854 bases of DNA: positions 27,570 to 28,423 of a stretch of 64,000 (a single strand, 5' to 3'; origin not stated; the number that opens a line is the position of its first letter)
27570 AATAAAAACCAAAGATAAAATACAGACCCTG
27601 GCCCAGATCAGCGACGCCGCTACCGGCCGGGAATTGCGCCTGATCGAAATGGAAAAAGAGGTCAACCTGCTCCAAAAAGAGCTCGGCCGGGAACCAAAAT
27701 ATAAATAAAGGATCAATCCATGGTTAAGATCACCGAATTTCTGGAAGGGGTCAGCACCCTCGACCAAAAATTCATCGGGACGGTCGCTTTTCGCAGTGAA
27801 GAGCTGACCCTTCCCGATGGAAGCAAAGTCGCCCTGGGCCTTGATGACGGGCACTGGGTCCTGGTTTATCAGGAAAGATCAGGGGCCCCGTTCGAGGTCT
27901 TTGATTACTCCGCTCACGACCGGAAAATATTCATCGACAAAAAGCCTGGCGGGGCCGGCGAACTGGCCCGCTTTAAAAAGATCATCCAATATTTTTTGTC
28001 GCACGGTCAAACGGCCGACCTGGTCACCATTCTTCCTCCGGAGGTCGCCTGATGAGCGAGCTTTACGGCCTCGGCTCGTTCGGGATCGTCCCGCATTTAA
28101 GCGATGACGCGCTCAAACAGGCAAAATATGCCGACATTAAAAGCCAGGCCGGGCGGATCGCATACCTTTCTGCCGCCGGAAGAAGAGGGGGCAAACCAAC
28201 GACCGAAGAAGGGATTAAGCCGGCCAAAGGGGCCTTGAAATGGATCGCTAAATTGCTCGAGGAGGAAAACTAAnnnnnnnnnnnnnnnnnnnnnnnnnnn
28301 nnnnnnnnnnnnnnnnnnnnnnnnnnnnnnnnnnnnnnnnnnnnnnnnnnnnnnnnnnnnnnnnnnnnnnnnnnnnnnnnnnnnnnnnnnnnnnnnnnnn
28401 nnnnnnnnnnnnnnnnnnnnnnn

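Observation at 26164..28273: PAS-only membrane sensor and two tiny coupled ORFs fused to the front of the ilvDBNC operon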

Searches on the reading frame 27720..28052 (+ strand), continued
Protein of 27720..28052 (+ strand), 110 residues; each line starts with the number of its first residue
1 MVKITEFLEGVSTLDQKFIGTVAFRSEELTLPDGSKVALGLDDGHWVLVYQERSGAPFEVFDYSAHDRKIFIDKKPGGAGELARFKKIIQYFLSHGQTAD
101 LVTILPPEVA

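Call 47: search_protein_families(library=pfam, alignment_id=A1, max_evalue=10)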
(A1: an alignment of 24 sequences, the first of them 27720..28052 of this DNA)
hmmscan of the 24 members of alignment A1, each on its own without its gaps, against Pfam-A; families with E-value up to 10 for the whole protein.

A. member 1, window:27720-28052:+ (110 aa): 0 families

B. families by the number of members that match (of 24 scanned): 11 families
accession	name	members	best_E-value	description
PF11215.13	DUF3010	2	0.18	Protein of unknown function (DUF3010)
PF14285.11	DUF4367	1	0.012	Domain of unknown function (DUF4367)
PF08855.15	DUF1825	1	0.024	Domain of unknown function (DUF1825)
PF18340.7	TraI_2B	1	0.081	DNA relaxase TraI 2B/2B-like domain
PF02963.22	EcoRI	1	0.11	Restriction endonuclease EcoRI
PF21852.1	DUF6911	1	0.11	Family of unknown function (DUF6911)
PF22604.1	TetR_HI_0893_C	1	0.12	Tetracyclin repressor-like HI_0893, C-terminal domain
PF06183.18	DinI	1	0.12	DinI-like family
PF15563.11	Imm19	1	0.13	Immunity protein 19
PF13370.11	Fer4_13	1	0.16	4Fe-4S single cluster domain of Ferredoxin I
PF03885.18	DUF327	1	0.18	Protein of unknown function (DUF327)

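Call 55: search_protein_families(library=padloc, proteins=[window:27720-28052:+], max_evalue=1)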
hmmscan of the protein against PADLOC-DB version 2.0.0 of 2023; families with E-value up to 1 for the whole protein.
window:27720-28052:+ (110 aa): 0 families

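Call 59: search_protein_families(library=pfam, proteins=[L002:1084-2220:+, L002:2217-2915:+, L001:8197-8721:-, L001:9818-10213:+, L001:10210-10530:+, L010:8269-8694:-, L010:8687-9673:-, L010:9677-10816:-, L019:3938-4480:+, L019:4477-4872:+], max_evalue=0.001)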
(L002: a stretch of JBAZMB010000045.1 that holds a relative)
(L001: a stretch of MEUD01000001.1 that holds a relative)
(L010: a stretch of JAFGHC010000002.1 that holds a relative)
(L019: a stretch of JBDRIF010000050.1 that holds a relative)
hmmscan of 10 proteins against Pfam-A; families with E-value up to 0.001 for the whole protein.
L002:1084-2220:+ (378 aa): 2 families
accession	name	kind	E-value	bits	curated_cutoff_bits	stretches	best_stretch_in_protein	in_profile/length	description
PF08495.15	FIST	-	9.9e-51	172.8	23.2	1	26-216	1-189/189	FIST N domain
PF10442.14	FIST_C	-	4.5e-38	130.8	28.5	1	218-356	1-131/131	FIST C domain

L002:2217-2915:+ (232 aa): 7 families
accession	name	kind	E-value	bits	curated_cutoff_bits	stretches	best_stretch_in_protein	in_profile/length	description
PF08448.16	PAS_4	-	4.8e-10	40.1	23.1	1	78-184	1-109/110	PAS fold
PF13426.13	PAS_9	-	7.6e-10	39.4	27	1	83-182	2-103/103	PAS domain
PF00989.32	PAS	-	1.2e-09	38.6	22.6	1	73-179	2-112/113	PAS fold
PF13188.13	PAS_8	-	1.2e-09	38.2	21.8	1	72-124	1-49/65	PAS domain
PF08447.18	PAS_3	-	4.9e-06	27.2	25.6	1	95-172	2-83/89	PAS fold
PF12860.13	PAS_7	-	9.8e-05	22.9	27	1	79-121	2-45/115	PAS fold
PF24820.1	Diguanyl_cycl_sensor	-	0.00024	21.4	28.1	1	79-135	3-59/109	Diguanylate cyclase-like sensor domain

L001:8197-8721:- (174 aa): 1 family
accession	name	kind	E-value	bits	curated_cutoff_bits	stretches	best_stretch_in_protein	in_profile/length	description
PF10543.14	ORF6N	-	4.9e-33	113.7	27.8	1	12-96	1-86/86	ORF6N domain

L001:9818-10213:+ (131 aa): 1 family
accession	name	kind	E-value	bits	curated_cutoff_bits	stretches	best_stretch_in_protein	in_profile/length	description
PF05168.19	HEPN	-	8.6e-28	97.3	22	1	10-127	2-116/117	HEPN domain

L001:10210-10530:+ (106 aa): 3 families
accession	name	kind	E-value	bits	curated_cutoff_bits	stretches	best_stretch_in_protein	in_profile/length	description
PF01909.29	NTP_transf_2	-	2.4e-08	34.7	21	1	12-98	2-90/93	Nucleotidyltransferase domain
PF18765.7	Polbeta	-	2.6e-07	31.1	26.9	1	17-81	5-70/93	Polymerase beta, Nucleotidyltransferase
PF22600.2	MTPAP-like_central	-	3.6e-05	24.3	27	1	9-83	24-71/139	Poly(A) RNA polymerase, mitochondrial-like, central palm domain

L010:8269-8694:- (141 aa): 2 families
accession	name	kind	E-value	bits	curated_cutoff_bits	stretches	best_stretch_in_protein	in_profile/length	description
PF03852.21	Vsr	-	2.3e-21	75.9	27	1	1-70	1-70/74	DNA mismatch endonuclease Vsr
PF04480.18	DUF559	-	7.5e-06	26.2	20.6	0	93-130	69-106/109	Protein of unknown function (DUF559)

L010:8687-9673:- (328 aa): 3 families
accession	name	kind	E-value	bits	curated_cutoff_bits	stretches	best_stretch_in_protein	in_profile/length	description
PF20731.2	RE_NgoFVII_C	-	1.2e-41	142.3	23.8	1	194-316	6-131/131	NgoFVII C-terminal B3-like DNA-binding domain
PF09565.16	RE_NgoFVII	-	3.7e-38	130.8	23.8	1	5-156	2-159/162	NgoFVII restriction endonuclease N-terminal PLD domain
PF13091.12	PLDc_2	-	2e-06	28.1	27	1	22-126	11-109/132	PLD-like domain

L010:9677-10816:- (379 aa): 1 family
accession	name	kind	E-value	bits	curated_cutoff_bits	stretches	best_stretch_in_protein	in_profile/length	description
PF00145.23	DNA_methylase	-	6.7e-73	246.4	22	1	3-332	1-322/324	C-5 cytosine-specific DNA methylase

L019:3938-4480:+ (180 aa): 5 families
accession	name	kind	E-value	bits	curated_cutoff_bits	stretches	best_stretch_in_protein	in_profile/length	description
PF01909.29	NTP_transf_2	-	7e-11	42.8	21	1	89-157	3-78/93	Nucleotidyltransferase domain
PF18765.7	Polbeta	-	7.5e-11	42.5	26.9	1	89-155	2-68/93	Polymerase beta, Nucleotidyltransferase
PF25212.1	HVO_A0114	-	4.1e-05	23.7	27.6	1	18-61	31-74/84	HVO_A0114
PF12840.13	HTH_20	-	0.00015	22.1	27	1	12-53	9-48/51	Helix-turn-helix domain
PF01047.28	MarR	-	0.0003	21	24.6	0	18-53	12-47/59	MarR family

L019:4477-4872:+ (131 aa): 0 families

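Call 63: find_encoding_contigs(protein=P0084, flank=8000, max_places=2)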
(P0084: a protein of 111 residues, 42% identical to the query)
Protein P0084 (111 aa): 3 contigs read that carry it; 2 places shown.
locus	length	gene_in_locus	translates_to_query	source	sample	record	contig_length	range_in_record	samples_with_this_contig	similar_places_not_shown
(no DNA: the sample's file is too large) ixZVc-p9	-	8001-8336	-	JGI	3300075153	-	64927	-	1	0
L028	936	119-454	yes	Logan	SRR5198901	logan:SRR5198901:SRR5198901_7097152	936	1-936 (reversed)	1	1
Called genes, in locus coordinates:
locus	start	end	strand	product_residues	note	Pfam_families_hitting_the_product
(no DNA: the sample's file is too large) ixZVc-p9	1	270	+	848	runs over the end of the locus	PF02861:Clp_N, PF23569:NBD_SMAX1, PF00004:AAA, PF17871:AAA_lid_9, PF00004:AAA, PF07724:AAA_2, PF07728:AAA_5, PF10431:ClpB_D2-small, +7 more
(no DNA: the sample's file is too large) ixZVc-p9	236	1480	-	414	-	PF13489:Methyltransf_23, PF08241:Methyltransf_11, PF08242:Methyltransf_12 (faint), PF13847:Methyltransf_31 (weak), PF13649:Methyltransf_25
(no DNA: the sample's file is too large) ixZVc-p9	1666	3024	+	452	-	PF18073:Zn_ribbon_LapB, PF13481:AAA_25, PF03796:DnaB_C (faint), PF06745:ATPase, PF23442:DUF7125 (weak), PF13401:AAA_22 (weak), PF05362:Lon_C, PF13541:ChlI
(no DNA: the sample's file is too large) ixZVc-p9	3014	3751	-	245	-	PF01553:Acyltransferase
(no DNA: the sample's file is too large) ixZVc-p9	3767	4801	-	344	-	PF00437:T2SSE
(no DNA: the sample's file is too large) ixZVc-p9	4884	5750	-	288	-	PF08501:Shikimate_dh_N, PF01488:Shikimate_DH, PF03435:Sacchrp_dh_NADP (weak), PF18317:SDH_C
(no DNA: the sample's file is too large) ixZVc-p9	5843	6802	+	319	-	-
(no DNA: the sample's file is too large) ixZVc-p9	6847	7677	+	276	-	PF01513:NAD_kinase, PF20143:NAD_kinase_C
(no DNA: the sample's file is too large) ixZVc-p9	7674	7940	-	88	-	-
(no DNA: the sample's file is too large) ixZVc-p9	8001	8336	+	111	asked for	-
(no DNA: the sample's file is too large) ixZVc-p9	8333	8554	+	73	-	-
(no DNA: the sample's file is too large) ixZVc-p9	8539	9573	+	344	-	PF00069:Pkinase, PF07714:PK_Tyr_Ser-Thr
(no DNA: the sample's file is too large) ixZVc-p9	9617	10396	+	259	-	PF03793:PASTA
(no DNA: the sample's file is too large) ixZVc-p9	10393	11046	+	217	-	PF00834:Ribul_P_3_epim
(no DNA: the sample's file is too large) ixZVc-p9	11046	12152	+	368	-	PF00383:dCMP_cyt_deam_1, PF14437:MafB19-deam, PF01872:RibD_C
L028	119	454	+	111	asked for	-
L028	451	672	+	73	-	-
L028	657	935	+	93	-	?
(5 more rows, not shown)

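Call 64: find_encoding_contigs(protein=P0075, flank=8000, max_places=2)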
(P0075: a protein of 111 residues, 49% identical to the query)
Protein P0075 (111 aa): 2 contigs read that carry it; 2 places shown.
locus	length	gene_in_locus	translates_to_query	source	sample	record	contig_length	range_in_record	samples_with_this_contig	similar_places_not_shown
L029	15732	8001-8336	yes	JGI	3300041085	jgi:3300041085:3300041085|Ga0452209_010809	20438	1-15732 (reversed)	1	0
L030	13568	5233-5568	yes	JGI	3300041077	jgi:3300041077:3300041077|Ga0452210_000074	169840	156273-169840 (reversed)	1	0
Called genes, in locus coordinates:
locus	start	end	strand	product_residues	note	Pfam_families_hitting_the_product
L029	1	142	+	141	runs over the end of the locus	PF03073:TspO_MBR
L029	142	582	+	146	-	PF03013:Pyr_excise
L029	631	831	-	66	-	PF04070:DUF378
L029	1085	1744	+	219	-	-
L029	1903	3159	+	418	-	PF04851:ResIII (weak), PF00270:DEAD, PF00271:Helicase_C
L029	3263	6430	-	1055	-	PF00873:ACR_tran, PF02355:SecD_SecF_C (faint)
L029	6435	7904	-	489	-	PF02321:OEP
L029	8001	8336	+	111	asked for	-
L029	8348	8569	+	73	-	-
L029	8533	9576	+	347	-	PF00069:Pkinase, PF07714:PK_Tyr_Ser-Thr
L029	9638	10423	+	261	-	PF03793:PASTA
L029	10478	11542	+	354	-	PF00383:dCMP_cyt_deam_1, PF14437:MafB19-deam, PF01872:RibD_C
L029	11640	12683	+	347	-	PF13534:Fer4_17 (faint), PF13237:Fer4_10 (faint), PF00037:Fer4 (faint), PF12797:Fer4_2 (faint), PF17179:Fer4_22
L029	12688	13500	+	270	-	PF00970:FAD_binding_6 (faint), PF00175:NAD_binding_1, PF10418:DHODB_Fe-S_bind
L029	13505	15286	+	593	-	PF04879:Molybdop_Fe4S4, PF00384:Molybdopterin, PF01568:Molydop_binding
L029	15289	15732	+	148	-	?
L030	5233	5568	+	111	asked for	-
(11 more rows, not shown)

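Call 67: fold_search(model_id=the predicted structure, library=pdb)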
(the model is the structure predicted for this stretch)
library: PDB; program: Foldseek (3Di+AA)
matches with E <= 10: 195; with E <= 0.001: 0
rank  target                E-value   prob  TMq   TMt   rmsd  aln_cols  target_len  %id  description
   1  1zm1_B                3.3e-01  0.18  0.18  0.11  12.4        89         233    8  Crystal structures of complex F. succinogenes 1,3-1,4-beta-D-glucanase and beta-1,3-1,4-cellotriose (released 2006-05-10)
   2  6n3r_A                5.0e-01  0.10  0.20  0.17  14.3       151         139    8  Sheep Galectin-11 (LGALS11) complex with galactose (released 2020-05-20)
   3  7sn3_C                8.6e-01  0.15  0.24  0.04  11.7        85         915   14  Structure of human SARS-CoV-2 spike glycoprotein trimer bound by neutralizing antibody C1C-A3 Fab (variable region) (released 2021-12-08)
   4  7sn3_A                9.0e-01  0.10  0.21  0.04  12.6        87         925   16  Structure of human SARS-CoV-2 spike glycoprotein trimer bound by neutralizing antibody C1C-A3 Fab (variable region) (released 2021-12-08)
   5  6z43_A                9.5e-01  0.12  0.22  0.04  12.8        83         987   13  Cryo-EM Structure of SARS-CoV-2 Spike : H11-D4 Nanobody Complex (released 2020-06-03)
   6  7tpi_A                1.1e+00  0.11  0.21  0.04  11.6        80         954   16  SARS-CoV-2 E406W mutant Spike ectodomain (released 2023-11-15)
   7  4ra0_B                1.1e+00  0.10  0.17  0.07  14.7        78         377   14  An engineered Axl 'decoy receptor' effectively silences the Gas6-Axl signaling axis (released 2014-09-24)
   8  4ra0_A                1.1e+00  0.10  0.17  0.07  14.6        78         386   14  An engineered Axl 'decoy receptor' effectively silences the Gas6-Axl signaling axis (released 2014-09-24)
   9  5vxz_A                1.4e+00  0.09  0.17  0.07  14.0        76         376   13  High-affinity AXL decoy receptor (released 2017-06-21)
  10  5vkl_A                1.5e+00  0.38  0.30  0.19   6.1        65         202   14  SPT6 tSH2-RPB1 1476-1500 pS1493 (released 2017-10-25)
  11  6vyb_B                1.5e+00  0.08  0.19  0.03  12.5        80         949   10  SARS-CoV-2 spike ectodomain structure (open state) (released 2020-03-11)
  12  7jvc_A                1.6e+00  0.11  0.22  0.04  13.1        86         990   14  SARS-CoV-2 spike in complex with the S2A4 neutralizing antibody Fab fragment (released 2020-10-14)
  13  1h30                  1.7e+00  0.09  0.18  0.07  14.0        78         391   13  C-terminal LG domain pair of human Gas6 (released 2003-01-30)
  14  1kit                  1.7e+00  0.07  0.16  0.04  12.8        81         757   18  VIBRIO CHOLERAE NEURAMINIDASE (released 1997-06-05)
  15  7b7n_H                1.8e+00  0.07  0.22  0.06  13.5       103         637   16  Human herpesvirus-8 gH/gL in complex with EphA2 (released 2020-12-30)
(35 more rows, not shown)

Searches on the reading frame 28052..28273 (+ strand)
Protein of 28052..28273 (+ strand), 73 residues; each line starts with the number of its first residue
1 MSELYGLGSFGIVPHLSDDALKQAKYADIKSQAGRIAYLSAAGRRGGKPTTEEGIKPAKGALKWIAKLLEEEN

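Call 5: search_protein_families(library=pfam, proteins=[window:28052-28273:+], max_evalue=1)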
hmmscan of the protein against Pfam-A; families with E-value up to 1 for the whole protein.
window:28052-28273:+ (73 aa): 0 families

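Call 6: search_protein_families(library=ncbifam, proteins=[window:28052-28273:+], max_evalue=10)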
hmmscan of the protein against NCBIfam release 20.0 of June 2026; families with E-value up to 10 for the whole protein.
window:28052-28273:+ (73 aa): 0 families

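Call 7: search_protein_families(library=phrogs, proteins=[window:28052-28273:+], max_evalue=10)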
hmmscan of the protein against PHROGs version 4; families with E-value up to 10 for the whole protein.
window:28052-28273:+ (73 aa): 0 families

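Call 9: find_homologous_proteins(query=window:28052-28273:+, max_evalue=1)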
Query window:28052-28273:+ (73 aa): 5 proteins with E <= 1 among 7 candidates.
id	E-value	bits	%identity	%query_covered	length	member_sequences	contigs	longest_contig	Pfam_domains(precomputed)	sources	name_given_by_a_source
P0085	7.5e-40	151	100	100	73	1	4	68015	-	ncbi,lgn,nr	ncbi:MAG: hypothetical protein KKC80_03760 [Candidatus Margulisbacteria bacterium]|nr:hypothetical p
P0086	3.4e-23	99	63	100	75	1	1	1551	-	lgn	-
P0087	4.4e-20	89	61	97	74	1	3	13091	-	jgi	jgi:hypothetical protein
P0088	4.9e-18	82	56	99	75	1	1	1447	-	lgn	-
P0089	4.3e-17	79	61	97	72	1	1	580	-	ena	-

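Call 18: find_homologous_proteins(query=A2, max_evalue=1)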
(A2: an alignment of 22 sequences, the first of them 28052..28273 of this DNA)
Query A2 (22 sequences) (73 aa, profile of the alignment): 287 proteins with E <= 1 among 1019 candidates; the best 120 are listed.
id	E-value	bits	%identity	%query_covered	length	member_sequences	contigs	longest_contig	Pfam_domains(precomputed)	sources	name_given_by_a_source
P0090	3.5e-35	138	55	100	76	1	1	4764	-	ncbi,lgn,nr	ncbi:MAG: hypothetical protein PHG97_05560 [Candidatus Margulisbacteria bacterium]|nr:hypothetical p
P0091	8.6e-35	136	57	99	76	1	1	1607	-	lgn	-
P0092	1.7e-34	136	55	100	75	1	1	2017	-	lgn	-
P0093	2.0e-34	135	55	90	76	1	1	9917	-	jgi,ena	-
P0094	2.4e-34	135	58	97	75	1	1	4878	-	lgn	-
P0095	2.7e-34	135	56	97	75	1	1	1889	-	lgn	-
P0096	3.4e-34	135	51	99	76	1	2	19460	-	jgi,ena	-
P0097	3.5e-34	135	55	97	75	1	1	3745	-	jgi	jgi:hypothetical protein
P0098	3.6e-34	134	54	95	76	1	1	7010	-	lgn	-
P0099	3.7e-34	134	54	99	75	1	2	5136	-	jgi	-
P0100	4.2e-34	134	56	100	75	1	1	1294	-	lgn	-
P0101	4.6e-34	134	56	99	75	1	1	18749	-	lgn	-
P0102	5.1e-34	134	53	100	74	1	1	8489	-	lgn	-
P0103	6.6e-34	134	58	100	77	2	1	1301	-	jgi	-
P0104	6.7e-34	134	55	100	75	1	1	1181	-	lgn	-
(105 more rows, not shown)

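Call 25: search_solved_structures(query=A3, max_evalue=10)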
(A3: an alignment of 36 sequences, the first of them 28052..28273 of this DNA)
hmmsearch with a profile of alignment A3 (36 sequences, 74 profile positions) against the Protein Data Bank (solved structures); distinct sequences matched with E-value up to 10: 0.

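Call 31: predict_structure(alignment_id=A3)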
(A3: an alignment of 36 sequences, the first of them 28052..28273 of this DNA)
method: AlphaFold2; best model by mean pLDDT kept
length: 73 residues; sequences in the alignment: 36
mean_pLDDT: 62.1   pTM: 0.28
mean pLDDT of the five models: 62.1, 59.5, 59.2, 57.6, 55.4
residues with pLDDT >= 90: 2; 70-90: 16; 50-70: 40; < 50: 15
segments of 3 or more residues with pLDDT < 50: 1-14
pLDDT, mean of each block of 10 residues (from residue 1): 42 50 60 63 55 72 89 72
secondary structure, 60 per line:
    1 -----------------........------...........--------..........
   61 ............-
elements in order: H18-25 H32-42 H51-72

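Call 46: search_protein_families(library=pfam, alignment_id=A3, max_evalue=10)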
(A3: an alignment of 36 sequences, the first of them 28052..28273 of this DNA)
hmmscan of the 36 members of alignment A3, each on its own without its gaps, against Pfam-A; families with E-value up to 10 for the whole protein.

A. member 1, window:28052-28273:+ (73 aa): 0 families

B. families by the number of members that match (of 36 scanned): 5 families
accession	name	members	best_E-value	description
PF17277.7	DUF5342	4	0.15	Family of unknown function (DUF5342)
PF21794.3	RAD51D_N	3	0.2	RAD51D, N-terminal domain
PF11272.13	DUF3072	1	0.069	Protein of unknown function (DUF3072)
PF00532.27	Peripla_BP_1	1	0.14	Periplasmic binding proteins and sugar binding domain of LacI family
PF03340.19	Pox_Rif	1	0.19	Poxvirus rifampicin resistance protein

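Call 55: search_protein_families(library=padloc, proteins=[window:28052-28273:+], max_evalue=1)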
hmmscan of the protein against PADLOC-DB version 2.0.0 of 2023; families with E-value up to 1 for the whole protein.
window:28052-28273:+ (73 aa): 0 families
